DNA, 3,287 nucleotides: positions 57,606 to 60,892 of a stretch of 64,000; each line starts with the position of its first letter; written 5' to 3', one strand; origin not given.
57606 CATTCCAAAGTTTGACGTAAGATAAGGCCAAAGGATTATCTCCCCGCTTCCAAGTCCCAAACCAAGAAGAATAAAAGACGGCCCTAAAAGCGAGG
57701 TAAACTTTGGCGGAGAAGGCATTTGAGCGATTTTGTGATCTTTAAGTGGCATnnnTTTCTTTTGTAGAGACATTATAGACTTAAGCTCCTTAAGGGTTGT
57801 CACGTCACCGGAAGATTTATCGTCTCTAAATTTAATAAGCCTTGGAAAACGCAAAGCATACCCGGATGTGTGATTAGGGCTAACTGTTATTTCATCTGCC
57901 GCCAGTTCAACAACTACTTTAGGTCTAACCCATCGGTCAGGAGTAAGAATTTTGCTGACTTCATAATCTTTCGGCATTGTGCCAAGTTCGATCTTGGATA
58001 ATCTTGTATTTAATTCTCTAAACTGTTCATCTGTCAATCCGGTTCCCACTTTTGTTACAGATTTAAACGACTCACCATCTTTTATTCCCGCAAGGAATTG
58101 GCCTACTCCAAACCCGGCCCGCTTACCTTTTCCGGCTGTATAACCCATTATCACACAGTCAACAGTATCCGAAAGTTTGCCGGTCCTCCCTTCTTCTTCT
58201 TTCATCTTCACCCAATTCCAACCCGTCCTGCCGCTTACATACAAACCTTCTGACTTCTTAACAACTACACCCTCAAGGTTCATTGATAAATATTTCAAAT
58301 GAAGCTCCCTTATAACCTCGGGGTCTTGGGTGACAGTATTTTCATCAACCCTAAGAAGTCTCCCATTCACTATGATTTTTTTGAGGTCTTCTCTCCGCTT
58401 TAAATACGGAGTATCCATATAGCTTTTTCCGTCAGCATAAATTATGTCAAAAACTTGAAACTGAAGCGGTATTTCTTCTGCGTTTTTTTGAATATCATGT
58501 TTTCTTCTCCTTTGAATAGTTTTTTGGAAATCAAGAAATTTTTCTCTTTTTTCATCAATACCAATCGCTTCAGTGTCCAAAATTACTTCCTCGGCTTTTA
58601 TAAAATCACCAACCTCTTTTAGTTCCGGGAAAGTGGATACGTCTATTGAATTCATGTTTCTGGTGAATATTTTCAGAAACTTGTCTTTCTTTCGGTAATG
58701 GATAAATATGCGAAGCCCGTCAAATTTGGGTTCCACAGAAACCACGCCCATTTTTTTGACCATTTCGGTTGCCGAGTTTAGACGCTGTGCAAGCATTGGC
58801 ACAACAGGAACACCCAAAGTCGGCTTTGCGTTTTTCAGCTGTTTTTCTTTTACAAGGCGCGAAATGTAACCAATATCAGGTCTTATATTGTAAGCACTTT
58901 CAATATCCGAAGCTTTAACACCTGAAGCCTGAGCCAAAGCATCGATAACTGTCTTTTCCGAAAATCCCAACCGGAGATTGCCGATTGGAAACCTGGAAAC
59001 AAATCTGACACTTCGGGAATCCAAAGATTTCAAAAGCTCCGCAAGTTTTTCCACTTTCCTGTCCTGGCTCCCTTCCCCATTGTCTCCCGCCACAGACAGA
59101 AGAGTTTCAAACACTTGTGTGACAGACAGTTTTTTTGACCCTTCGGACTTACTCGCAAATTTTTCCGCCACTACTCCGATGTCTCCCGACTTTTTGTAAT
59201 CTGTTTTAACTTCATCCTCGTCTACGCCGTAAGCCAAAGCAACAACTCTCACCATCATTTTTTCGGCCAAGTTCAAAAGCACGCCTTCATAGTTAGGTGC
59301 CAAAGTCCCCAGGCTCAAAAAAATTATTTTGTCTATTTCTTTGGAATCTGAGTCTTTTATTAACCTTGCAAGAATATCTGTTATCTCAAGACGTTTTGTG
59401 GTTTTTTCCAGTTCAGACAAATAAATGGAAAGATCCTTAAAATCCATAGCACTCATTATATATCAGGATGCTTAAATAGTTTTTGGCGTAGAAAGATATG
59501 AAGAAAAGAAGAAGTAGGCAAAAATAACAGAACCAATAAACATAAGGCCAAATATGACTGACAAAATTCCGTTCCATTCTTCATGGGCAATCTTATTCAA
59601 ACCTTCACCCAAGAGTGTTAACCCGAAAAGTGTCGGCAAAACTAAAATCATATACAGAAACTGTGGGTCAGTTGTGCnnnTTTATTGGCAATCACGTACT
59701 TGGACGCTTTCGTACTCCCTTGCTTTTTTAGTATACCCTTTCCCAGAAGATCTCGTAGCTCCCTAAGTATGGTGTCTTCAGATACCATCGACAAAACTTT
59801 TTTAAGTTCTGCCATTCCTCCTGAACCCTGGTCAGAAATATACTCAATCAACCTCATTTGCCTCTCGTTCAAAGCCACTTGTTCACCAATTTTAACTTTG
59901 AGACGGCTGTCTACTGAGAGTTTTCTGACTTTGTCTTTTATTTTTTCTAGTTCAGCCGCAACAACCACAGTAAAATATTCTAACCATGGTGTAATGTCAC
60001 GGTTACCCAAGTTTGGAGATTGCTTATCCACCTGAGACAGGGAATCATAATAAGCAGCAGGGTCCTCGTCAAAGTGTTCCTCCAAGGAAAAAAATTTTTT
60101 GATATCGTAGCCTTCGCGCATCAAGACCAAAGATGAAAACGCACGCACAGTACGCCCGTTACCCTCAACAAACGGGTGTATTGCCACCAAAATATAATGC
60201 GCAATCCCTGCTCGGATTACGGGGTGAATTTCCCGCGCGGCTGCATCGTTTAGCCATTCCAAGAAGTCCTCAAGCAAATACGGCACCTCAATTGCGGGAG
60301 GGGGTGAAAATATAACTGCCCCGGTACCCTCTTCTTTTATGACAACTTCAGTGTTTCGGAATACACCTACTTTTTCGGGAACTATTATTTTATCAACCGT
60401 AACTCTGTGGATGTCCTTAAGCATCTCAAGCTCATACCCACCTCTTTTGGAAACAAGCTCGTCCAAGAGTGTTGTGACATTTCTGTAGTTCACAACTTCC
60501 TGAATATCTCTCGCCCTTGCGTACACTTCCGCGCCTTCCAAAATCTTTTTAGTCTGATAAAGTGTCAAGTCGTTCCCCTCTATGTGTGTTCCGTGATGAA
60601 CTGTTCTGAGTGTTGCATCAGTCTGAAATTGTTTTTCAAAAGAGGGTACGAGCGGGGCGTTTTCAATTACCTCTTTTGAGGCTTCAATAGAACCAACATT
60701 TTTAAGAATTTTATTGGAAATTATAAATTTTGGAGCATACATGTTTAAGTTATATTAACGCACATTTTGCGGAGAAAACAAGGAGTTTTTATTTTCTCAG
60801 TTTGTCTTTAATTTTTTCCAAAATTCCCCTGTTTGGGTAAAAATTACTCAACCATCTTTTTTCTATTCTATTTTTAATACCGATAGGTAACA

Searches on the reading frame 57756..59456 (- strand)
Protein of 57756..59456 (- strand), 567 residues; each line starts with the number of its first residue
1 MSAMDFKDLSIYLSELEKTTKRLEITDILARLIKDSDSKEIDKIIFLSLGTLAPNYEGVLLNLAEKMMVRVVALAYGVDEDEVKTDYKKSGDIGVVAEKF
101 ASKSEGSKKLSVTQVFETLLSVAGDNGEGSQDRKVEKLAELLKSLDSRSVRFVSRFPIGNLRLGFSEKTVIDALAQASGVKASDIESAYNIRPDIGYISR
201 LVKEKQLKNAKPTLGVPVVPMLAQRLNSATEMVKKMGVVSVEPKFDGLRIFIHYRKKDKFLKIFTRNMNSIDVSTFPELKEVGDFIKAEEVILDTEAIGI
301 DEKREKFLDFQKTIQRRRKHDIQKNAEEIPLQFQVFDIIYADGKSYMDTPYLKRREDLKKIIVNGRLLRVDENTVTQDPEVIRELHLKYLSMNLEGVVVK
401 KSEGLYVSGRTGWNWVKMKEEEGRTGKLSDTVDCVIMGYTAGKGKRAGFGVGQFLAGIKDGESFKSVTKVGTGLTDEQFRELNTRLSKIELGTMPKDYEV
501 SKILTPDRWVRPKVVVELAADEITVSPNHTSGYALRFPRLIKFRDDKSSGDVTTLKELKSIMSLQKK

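Call 48: search_protein_families(library=pfam, proteins=[window:57756-59456:-], max_evalue=0.001)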
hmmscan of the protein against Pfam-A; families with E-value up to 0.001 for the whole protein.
window:57756-59456:- (567 aa): 4 families
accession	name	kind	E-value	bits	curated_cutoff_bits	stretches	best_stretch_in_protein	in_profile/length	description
PF01068.26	DNA_ligase_A_M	-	4.7e-44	151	26.2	1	220-419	1-204/204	ATP dependent DNA ligase domain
PF04675.19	DNA_ligase_A_N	-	3.4e-39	135.2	24.6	1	6-175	2-174/174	DNA ligase N terminus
PF04679.21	DNA_ligase_A_C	-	1e-21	77.5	27.5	1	450-547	4-94/94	ATP dependent DNA ligase C terminal region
PF01331.24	mRNA_cap_enzyme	-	5.5e-06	26.8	29.6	0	241-302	20-82/194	mRNA capping enzyme, catalytic domain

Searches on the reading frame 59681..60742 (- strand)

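Call 48: search_protein_families(library=pfam, proteins=[window:59681-60742:-], max_evalue=0.001)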
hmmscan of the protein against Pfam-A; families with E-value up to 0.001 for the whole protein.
window:59681-60742:- (354 aa): 1 family
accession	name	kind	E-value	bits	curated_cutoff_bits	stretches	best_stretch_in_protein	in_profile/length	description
PF02661.23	Fic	-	1.2e-17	64.9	24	1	105-207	4-93/93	Fic/DOC family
